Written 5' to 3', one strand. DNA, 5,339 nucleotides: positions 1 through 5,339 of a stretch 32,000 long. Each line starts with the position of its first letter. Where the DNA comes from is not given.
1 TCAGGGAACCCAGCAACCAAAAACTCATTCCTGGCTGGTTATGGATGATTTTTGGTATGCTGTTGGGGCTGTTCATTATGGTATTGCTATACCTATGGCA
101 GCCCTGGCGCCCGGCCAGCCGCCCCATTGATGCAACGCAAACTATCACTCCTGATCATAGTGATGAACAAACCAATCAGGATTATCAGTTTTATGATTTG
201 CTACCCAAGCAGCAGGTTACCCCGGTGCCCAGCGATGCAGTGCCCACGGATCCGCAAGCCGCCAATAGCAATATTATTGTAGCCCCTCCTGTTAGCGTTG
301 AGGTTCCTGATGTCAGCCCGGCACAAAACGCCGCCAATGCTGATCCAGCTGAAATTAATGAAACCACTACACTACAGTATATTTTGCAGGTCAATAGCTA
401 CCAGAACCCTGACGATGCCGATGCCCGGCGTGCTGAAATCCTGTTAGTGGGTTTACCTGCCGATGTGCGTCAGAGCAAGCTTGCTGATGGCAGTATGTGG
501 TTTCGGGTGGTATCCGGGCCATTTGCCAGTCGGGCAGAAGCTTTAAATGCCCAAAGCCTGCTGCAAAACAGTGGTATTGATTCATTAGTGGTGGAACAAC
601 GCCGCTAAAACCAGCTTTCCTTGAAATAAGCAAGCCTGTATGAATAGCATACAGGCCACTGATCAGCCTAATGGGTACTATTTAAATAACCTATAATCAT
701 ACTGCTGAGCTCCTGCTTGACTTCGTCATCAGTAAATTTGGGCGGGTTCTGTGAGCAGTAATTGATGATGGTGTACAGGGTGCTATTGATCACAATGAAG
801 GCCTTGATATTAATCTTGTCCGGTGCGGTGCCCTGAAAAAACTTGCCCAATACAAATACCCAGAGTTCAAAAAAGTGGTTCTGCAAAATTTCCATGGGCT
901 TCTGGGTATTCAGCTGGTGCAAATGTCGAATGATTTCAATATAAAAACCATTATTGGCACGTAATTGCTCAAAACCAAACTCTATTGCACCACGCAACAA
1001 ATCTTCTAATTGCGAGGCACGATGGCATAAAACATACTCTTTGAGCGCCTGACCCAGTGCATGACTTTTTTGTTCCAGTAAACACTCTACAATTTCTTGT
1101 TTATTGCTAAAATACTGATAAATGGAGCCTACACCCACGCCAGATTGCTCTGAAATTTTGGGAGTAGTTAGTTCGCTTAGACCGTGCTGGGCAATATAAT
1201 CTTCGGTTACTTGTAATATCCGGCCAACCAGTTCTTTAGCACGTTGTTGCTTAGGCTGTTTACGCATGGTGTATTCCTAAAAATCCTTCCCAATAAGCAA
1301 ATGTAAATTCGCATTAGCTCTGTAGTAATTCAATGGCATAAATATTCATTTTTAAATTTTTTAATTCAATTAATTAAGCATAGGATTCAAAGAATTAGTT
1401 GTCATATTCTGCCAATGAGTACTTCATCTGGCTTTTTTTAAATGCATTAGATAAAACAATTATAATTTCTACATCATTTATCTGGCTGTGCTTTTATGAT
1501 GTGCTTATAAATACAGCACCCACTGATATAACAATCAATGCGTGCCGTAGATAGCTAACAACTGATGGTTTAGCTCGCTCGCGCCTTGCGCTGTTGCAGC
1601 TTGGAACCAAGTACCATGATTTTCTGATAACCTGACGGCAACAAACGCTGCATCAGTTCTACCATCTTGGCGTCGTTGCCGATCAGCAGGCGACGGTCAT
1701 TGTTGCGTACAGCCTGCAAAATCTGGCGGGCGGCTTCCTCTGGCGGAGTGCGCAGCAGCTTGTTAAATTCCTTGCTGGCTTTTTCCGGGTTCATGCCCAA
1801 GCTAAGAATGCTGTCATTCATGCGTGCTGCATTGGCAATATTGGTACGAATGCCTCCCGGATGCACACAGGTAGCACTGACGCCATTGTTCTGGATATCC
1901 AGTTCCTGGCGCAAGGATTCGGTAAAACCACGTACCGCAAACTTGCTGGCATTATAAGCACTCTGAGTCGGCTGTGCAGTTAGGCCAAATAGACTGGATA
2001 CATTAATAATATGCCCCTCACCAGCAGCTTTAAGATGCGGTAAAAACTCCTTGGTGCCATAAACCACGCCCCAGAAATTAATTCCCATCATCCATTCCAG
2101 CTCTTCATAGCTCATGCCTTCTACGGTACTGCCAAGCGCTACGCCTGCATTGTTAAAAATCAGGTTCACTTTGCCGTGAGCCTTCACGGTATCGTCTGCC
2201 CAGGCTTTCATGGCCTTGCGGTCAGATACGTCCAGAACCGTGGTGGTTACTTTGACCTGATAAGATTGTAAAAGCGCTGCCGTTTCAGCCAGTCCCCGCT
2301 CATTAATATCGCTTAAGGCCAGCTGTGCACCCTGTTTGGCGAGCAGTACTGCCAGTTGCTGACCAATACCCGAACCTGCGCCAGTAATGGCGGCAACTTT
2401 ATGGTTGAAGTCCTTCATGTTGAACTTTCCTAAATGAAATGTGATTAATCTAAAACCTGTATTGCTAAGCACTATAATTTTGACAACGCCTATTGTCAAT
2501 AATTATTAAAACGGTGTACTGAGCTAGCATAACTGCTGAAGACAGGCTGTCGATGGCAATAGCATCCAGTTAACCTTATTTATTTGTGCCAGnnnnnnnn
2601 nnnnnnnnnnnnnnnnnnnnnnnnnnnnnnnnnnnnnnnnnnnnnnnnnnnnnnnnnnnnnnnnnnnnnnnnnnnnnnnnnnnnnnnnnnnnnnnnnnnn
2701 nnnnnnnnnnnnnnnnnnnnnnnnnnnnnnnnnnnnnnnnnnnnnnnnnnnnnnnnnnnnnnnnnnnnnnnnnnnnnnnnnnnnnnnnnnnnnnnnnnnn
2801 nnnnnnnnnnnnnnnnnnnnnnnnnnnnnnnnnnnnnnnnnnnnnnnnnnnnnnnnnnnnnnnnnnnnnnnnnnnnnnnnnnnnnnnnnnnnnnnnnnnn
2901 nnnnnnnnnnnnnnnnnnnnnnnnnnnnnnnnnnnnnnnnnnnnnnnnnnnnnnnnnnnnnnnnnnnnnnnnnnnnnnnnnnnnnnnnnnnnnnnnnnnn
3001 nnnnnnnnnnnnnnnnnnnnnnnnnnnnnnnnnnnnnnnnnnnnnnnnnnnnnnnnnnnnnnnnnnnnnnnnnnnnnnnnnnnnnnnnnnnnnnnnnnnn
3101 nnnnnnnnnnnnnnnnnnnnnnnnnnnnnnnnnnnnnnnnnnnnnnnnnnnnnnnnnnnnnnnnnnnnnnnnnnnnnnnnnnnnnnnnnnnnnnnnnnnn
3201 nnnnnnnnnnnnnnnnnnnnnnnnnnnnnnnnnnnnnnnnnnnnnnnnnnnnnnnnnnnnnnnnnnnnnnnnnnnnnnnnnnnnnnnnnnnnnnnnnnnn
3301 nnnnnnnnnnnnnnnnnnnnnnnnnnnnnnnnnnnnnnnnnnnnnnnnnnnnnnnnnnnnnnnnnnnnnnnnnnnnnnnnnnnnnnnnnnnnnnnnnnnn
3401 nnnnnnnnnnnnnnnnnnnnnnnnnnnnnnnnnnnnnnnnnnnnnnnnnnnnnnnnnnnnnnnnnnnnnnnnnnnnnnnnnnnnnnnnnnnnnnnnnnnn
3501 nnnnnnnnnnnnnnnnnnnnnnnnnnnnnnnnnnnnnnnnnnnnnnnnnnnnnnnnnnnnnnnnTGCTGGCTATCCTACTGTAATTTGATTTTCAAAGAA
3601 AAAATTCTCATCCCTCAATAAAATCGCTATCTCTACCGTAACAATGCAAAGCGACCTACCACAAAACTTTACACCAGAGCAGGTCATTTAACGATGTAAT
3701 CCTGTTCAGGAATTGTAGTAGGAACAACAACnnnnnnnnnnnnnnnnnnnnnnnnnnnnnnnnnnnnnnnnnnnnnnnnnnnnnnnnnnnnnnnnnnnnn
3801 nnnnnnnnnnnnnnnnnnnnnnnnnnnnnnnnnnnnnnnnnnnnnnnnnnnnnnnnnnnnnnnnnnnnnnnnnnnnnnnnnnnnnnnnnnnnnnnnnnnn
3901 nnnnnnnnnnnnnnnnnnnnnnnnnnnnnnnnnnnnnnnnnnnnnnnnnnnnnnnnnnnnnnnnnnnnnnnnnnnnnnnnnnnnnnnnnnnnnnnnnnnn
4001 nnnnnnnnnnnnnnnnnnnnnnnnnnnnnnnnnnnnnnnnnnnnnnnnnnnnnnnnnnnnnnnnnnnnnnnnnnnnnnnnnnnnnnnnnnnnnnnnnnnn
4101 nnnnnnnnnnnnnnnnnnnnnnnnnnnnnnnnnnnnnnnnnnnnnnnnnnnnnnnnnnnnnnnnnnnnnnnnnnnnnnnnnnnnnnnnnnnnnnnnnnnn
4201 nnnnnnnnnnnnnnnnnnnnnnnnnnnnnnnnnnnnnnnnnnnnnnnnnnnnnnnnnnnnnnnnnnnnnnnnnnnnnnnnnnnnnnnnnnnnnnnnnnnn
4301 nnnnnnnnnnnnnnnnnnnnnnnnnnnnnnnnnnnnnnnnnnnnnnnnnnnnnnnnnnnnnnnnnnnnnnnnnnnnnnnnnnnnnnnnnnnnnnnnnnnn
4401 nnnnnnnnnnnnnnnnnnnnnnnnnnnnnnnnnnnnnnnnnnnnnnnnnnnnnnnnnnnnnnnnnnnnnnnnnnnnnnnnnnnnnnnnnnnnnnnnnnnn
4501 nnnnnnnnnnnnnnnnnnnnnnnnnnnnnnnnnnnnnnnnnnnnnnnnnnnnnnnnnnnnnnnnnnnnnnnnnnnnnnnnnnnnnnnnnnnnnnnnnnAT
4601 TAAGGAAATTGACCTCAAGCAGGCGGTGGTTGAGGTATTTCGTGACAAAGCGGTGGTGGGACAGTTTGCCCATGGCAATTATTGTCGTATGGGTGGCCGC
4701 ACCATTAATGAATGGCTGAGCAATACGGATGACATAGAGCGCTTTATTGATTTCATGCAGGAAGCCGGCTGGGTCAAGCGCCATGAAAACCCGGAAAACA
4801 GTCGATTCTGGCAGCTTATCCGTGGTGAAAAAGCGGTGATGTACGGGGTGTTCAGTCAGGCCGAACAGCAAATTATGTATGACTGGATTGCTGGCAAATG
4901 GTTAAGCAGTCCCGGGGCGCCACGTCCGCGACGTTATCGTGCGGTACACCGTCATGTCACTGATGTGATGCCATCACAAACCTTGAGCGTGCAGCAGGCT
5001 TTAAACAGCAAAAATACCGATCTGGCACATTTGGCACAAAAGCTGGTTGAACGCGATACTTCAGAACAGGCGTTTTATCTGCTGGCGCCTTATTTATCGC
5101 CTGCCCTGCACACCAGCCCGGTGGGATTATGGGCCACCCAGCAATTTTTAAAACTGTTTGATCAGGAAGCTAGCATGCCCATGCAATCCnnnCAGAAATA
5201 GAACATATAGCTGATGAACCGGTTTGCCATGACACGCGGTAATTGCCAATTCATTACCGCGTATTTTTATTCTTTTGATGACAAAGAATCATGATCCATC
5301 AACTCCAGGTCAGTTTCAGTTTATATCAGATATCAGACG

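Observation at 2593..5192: Divergent NPPY-methyltransferase / heme-oxygenase-like diiron oxidase pair: candidate undescribed small-molecule N-modification cassette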

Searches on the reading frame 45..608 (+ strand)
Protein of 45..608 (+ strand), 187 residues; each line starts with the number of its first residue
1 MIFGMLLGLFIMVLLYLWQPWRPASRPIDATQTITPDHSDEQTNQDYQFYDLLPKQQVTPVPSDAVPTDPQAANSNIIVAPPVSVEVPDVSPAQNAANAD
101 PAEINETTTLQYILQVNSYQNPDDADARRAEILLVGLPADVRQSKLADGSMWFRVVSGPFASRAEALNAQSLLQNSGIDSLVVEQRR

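Call 104: search_protein_families(library=pfam, proteins=[window:45-608:+], max_evalue=1)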
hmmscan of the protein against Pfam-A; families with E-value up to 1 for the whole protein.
window:45-608:+ (187 aa): 1 family
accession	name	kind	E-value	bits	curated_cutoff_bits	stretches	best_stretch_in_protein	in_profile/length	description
PF05036.18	SPOR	-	2.1e-14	54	21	1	112-183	5-75/76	SPOR domain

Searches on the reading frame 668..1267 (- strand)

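Call 53: search_protein_families(library=ncbifam, proteins=[window:668-1267:-], max_evalue=0.00001)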
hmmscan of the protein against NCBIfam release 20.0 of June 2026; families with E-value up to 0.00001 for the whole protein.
window:668-1267:- (199 aa): 7 families
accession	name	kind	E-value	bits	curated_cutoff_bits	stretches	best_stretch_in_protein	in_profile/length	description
NF050111.1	TransRegSACE7040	equivalog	7.3e-10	39.1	250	1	16-169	5-161/186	SACE_7040 family transcriptional regulator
NF053878.1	FATransRegFadRBac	equivalog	1.8e-09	37.6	200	1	16-124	7-113/190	fatty acid metabolism transcriptional regulator FadR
NF051852.1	efflux_TF_MtrR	exception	1.6e-07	31.4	280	1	14-182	12-188/205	multidrug efflux system transcriptional repressor MtrR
NF007949.0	PRK10668.1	equivalog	2.6e-07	30.3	271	1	7-85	6-84/216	multidrug efflux transporter transcriptional repressor AcrR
TIGR03384.1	betaine_BetI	equivalog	1.1e-06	28.5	201.3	1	6-101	6-95/189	choline-binding transcriptional repressor BetI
NF041196.1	ScbR_bind_reg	equivalog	1.3e-06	28.8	150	1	7-92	1-85/191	ScbR family autoregulator-binding transcription factor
NF001978.0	PRK00767.1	equivalog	1.9e-06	27.8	118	1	17-104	14-100/197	transcriptional regulator BetI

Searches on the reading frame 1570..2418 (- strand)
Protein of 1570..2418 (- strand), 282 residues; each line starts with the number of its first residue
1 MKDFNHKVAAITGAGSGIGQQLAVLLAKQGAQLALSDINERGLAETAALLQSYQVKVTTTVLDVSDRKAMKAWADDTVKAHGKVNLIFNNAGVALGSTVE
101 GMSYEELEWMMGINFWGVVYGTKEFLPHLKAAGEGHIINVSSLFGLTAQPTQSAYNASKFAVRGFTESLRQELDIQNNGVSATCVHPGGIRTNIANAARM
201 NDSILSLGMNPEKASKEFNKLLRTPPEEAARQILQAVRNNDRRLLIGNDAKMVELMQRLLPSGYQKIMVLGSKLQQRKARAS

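Call 53: search_protein_families(library=ncbifam, proteins=[window:1570-2418:-], max_evalue=0.00001)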
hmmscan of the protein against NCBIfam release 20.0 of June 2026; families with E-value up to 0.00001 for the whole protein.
window:1570-2418:- (282 aa): 212 families (the best 25 are shown)
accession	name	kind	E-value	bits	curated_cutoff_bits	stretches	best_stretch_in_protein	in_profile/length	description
NF004825.0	PRK06181.1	equivalog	1.5e-60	204.8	215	1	1-269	1-260/268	SDR family oxidoreductase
NF005495.0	PRK07109.1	subfamily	2.6e-58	197.9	264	1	2-279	4-270/334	SDR family oxidoreductase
NF004514.1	PRK05855.1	equivalog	7.2e-58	196.5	455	1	2-264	309-570/578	SDR family oxidoreductase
NF005881.0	PRK07832.1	equivalog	3e-55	187.4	296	1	2-279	5-280/287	SDR family oxidoreductase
NF004843.0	PRK06194.1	equivalog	4.1e-54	183.9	308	1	1-238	1-246/295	hypothetical protein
NF004196.0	PRK05650.1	equivalog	1.5e-53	181.7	297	1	9-278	5-267/272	SDR family oxidoreductase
NF006123.0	PRK08267.1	equivalog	2.2e-52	177.9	261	1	9-268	5-252/261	SDR family oxidoreductase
NF005878.0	PRK07825.1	subfamily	8.8e-47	159.7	287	1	2-268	5-248/278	short chain dehydrogenase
NF005372.1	PRK06914.1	subfamily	3.9e-46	157.5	320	1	5-268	1-272/279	SDR family oxidoreductase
NF004526.0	PRK05872.1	subfamily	1.8e-44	152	276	1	2-262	6-258/297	short-chain dehydrogenase/reductase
NF005806.0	PRK07666.1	equivalog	4e-43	147.4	286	1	1-213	2-212/239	3-ketoacyl-ACP reductase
NF004823.0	PRK06179.1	subfamily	5.4e-43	147.4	310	1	5-263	4-257/271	oxidoreductase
NF004824.0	PRK06180.1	subfamily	2.8e-42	144.8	298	1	6-251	4-251/279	oxidoreductase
NF006114.0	PRK08263.1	subfamily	1.3e-40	139.5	290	1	6-251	3-247/280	short chain dehydrogenase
NF052558.1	MBtsdlDhBudC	equivalog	2.3e-40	138.7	270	1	4-204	1-196/250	meso-2,3-butanediol dehydrogenase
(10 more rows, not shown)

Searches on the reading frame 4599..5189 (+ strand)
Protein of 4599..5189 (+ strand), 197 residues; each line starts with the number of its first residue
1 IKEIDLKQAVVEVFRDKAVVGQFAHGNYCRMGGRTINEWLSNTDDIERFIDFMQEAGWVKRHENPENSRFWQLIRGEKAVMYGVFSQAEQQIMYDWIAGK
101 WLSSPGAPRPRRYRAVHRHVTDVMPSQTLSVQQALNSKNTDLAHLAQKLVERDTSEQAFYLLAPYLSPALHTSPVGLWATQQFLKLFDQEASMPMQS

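Call 104: search_protein_families(library=pfam, proteins=[window:4599-5189:+], max_evalue=1)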
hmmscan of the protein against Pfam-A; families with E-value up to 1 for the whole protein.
window:4599-5189:+ (197 aa): 1 family
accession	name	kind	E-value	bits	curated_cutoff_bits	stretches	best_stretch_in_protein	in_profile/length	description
PF11359.13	gpUL132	-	0.054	13.5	24.4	1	10-84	156-231/238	Envelope glycoprotein UL132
